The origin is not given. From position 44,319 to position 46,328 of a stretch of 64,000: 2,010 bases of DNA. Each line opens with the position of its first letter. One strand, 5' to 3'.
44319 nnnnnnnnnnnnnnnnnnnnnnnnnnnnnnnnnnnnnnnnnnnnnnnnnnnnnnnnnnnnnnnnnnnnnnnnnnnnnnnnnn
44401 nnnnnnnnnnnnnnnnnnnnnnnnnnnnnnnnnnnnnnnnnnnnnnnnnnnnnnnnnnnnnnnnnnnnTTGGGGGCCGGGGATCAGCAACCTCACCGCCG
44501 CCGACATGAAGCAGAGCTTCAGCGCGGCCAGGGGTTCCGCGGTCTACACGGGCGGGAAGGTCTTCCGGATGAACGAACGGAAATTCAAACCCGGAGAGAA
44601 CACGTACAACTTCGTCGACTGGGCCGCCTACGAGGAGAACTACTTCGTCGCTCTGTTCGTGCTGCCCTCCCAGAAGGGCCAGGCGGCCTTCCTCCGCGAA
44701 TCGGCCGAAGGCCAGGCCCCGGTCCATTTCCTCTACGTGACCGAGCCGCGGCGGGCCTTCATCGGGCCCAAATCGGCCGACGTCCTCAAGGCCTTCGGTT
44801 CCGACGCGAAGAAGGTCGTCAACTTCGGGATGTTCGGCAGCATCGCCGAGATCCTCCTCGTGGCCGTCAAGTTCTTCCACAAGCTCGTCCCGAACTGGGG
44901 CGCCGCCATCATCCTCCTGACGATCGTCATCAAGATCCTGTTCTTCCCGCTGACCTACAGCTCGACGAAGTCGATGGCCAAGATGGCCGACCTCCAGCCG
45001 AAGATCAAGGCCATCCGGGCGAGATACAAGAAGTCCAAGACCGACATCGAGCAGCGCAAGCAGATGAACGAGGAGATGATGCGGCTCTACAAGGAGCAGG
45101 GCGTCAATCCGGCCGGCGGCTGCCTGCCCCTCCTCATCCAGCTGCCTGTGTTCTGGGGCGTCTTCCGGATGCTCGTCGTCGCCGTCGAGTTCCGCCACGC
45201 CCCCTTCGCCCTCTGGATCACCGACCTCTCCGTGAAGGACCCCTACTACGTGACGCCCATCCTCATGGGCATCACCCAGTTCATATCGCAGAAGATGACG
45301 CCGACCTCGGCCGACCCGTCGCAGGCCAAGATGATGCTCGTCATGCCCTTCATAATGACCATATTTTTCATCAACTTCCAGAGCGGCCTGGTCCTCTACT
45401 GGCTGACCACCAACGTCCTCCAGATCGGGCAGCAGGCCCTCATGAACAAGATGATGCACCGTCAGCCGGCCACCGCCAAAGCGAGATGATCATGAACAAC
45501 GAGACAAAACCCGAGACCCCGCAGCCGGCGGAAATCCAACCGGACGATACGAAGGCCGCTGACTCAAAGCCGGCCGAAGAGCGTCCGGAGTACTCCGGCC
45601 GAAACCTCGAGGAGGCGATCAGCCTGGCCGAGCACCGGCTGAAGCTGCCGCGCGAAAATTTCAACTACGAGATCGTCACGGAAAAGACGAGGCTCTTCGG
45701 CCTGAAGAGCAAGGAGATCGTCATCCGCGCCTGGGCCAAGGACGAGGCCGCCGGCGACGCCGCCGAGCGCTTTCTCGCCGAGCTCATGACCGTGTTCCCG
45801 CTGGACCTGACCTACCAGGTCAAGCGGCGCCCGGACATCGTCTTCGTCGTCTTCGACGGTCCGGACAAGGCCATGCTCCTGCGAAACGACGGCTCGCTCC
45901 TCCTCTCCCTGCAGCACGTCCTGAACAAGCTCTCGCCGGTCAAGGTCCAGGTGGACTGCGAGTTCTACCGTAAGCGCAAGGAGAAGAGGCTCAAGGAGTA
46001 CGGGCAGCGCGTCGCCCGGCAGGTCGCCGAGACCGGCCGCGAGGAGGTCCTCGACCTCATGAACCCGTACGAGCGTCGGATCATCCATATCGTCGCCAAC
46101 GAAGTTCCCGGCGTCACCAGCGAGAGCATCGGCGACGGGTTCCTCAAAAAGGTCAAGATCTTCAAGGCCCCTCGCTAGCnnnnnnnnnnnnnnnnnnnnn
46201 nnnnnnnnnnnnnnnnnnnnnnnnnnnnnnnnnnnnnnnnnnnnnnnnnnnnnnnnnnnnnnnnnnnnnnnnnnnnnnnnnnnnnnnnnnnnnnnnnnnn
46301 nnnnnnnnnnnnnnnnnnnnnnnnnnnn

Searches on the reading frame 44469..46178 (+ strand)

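Call 83: search_protein_families(library=pfam, proteins=[window:44469-46178:+], max_evalue=0.001)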
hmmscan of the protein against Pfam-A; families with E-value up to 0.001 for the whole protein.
window:44469-46178:+ (569 aa): 2 families
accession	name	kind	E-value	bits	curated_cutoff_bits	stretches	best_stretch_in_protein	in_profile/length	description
PF01424.28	R3H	-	8e-13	48.7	26.8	1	508-566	3-60/60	R3H domain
PF14804.11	Jag_N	-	1.4e-09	38.6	25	1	375-422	1-49/50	Jag N-terminus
